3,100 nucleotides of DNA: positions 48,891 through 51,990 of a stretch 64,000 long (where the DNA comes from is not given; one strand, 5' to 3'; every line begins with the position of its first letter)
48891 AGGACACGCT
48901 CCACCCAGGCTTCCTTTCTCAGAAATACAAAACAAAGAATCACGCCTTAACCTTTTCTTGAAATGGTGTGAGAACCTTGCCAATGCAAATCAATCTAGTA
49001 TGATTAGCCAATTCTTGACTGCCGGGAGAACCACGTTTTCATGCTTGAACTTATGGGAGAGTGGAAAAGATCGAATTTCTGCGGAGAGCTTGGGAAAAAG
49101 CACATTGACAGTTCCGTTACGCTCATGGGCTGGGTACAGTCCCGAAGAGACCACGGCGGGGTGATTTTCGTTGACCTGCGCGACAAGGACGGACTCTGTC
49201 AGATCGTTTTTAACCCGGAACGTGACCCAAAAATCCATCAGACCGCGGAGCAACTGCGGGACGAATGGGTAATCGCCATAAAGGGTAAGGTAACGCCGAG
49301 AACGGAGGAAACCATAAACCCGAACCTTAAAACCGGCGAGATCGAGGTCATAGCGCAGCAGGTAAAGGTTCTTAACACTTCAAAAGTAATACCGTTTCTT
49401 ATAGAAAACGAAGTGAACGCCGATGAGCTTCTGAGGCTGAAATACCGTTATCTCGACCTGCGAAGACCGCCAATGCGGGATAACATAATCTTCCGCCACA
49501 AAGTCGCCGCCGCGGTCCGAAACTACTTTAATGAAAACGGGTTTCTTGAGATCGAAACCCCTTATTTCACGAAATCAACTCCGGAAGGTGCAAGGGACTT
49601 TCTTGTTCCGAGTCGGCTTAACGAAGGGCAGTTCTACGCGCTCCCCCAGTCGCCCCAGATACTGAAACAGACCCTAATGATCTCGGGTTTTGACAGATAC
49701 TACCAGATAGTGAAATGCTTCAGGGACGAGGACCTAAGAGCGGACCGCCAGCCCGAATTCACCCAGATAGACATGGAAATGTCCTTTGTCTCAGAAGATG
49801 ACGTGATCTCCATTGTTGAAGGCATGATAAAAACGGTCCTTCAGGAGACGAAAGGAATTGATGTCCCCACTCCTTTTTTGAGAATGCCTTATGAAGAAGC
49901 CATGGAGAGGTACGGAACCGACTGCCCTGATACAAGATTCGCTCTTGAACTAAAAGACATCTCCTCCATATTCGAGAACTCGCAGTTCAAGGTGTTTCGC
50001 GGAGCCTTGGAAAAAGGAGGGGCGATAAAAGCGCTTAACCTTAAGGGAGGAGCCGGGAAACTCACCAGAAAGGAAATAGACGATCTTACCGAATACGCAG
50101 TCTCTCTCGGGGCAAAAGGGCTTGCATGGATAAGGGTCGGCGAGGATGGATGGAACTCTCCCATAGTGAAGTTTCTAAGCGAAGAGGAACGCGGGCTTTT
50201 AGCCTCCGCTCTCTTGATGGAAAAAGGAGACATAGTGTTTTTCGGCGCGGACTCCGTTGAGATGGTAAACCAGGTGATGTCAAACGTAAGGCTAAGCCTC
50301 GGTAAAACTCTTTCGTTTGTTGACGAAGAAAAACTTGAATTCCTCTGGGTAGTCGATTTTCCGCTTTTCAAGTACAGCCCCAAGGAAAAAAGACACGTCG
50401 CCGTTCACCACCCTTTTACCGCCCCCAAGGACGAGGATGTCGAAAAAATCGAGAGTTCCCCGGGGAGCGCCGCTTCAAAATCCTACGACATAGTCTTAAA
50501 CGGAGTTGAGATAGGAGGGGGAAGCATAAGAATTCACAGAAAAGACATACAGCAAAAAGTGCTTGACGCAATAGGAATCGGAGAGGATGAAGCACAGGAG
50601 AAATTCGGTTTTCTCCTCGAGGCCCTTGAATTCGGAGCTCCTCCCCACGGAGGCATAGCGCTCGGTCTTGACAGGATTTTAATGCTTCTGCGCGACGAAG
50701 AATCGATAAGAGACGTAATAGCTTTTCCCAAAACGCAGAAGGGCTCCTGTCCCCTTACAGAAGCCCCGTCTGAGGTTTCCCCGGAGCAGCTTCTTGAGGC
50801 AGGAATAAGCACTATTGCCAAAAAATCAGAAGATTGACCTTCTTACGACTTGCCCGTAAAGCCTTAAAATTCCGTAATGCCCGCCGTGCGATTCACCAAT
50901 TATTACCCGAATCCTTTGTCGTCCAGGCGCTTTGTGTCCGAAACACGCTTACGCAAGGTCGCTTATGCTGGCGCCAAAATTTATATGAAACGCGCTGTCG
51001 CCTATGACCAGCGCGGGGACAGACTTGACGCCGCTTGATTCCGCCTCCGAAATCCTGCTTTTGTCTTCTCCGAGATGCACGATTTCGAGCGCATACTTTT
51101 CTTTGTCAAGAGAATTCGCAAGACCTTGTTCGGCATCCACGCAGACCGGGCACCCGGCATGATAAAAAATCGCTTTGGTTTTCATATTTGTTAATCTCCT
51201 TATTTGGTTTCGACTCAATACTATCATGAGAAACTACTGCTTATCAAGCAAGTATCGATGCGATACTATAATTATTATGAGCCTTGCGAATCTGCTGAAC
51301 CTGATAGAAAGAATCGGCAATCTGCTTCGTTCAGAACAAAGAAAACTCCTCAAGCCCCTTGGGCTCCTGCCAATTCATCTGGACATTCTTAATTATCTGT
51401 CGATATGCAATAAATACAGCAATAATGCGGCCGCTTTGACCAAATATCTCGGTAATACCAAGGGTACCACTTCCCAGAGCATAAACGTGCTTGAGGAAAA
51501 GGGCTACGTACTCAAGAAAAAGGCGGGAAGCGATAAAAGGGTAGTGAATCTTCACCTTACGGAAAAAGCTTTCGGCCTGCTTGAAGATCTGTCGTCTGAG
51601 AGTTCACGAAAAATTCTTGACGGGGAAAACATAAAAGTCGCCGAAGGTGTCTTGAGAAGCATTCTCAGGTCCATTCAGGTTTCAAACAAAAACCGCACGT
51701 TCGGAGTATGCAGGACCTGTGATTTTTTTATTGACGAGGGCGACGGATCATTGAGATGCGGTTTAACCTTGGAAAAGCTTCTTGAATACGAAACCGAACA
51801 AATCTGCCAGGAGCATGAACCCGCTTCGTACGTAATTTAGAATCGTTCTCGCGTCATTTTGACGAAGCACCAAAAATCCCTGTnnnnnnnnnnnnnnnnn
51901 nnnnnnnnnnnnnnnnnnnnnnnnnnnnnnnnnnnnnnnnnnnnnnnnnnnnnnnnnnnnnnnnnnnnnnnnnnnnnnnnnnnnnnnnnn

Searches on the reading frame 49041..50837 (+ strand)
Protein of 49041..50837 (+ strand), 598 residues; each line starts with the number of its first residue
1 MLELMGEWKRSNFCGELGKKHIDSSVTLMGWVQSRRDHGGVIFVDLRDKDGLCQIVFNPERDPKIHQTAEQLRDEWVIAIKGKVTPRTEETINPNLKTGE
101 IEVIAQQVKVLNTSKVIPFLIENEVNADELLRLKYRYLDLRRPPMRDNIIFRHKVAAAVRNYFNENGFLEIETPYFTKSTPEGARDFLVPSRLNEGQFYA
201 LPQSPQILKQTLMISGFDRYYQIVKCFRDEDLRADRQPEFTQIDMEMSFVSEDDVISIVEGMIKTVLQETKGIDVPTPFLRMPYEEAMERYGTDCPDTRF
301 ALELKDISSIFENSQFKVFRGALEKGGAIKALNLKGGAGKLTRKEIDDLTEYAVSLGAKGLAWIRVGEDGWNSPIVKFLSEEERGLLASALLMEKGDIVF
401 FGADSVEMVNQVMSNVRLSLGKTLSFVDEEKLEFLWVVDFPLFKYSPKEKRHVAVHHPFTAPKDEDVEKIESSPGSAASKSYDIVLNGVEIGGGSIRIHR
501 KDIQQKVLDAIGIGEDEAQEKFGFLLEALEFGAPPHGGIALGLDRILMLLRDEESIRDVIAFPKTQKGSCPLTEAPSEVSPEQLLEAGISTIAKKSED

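Call 61: find_homologous_proteins(query=window:49041-50837:+, max_evalue=1e-50)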
Query window:49041-50837:+ (598 aa): 8000 proteins with E <= 1e-50 among 8000 candidates; the best 120 are listed.
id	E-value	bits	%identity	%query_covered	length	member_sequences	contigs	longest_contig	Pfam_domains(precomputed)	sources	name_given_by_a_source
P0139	0.0e+0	1335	98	100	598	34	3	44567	PF01336.32,PF02938.20,PF00152.26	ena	-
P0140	0.0e+0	1331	98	100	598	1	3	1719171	PF01336.32,PF02938.20,PF00152.26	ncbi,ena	-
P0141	0.0e+0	1324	98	100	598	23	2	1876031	PF01336.32,PF02938.20,PF00152.26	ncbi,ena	-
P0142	0.0e+0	1317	97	100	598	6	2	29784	PF01336.32,PF02938.20,PF00152.26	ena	-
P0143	0.0e+0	1279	94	100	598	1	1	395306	PF01336.32,PF02938.20,PF00152.26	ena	-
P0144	0.0e+0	1279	94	100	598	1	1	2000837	PF01336.32,PF02938.20,PF00152.26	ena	-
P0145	0.0e+0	1263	92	100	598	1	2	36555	PF01336.32,PF02938.20,PF00152.26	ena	-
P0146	0.0e+0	1262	92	100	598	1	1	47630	PF01336.32,PF02938.20,PF00152.26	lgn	-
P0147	0.0e+0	1260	92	100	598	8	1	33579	PF01336.32,PF02938.20,PF00152.26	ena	-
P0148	0.0e+0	1259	92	100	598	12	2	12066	PF01336.32,PF02938.20,PF00152.26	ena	-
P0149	0.0e+0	1258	92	100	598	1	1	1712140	PF01336.32,PF02938.20,PF00152.26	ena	-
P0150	0.0e+0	1256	92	100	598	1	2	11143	PF01336.32,PF02938.20,PF00152.26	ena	-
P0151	0.0e+0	1255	92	100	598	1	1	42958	PF01336.32,PF02938.20,PF00152.26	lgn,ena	-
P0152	0.0e+0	1255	92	100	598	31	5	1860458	PF01336.32,PF02938.20,PF00152.26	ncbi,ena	-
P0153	0.0e+0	1253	92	100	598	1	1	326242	PF01336.32,PF02938.20,PF00152.26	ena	-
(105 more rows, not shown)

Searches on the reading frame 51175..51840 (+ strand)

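Call 63: search_protein_families(library=pfam, proteins=[window:51175-51840:+])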
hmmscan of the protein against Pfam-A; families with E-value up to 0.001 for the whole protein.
window:51175-51840:+ (221 aa): 3 families
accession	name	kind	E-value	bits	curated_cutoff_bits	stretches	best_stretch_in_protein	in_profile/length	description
PF12802.13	MarR_2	-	6.1e-08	33.2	27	1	63-122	2-60/61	MarR family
PF22381.2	Staph_reg_Sar_Rot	-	9.7e-06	26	27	1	71-138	19-84/85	Transcriptional regulator SarA/Rot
PF13463.12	HTH_27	-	9.8e-06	26.2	22.2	1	83-132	19-68/68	Winged helix DNA-binding domain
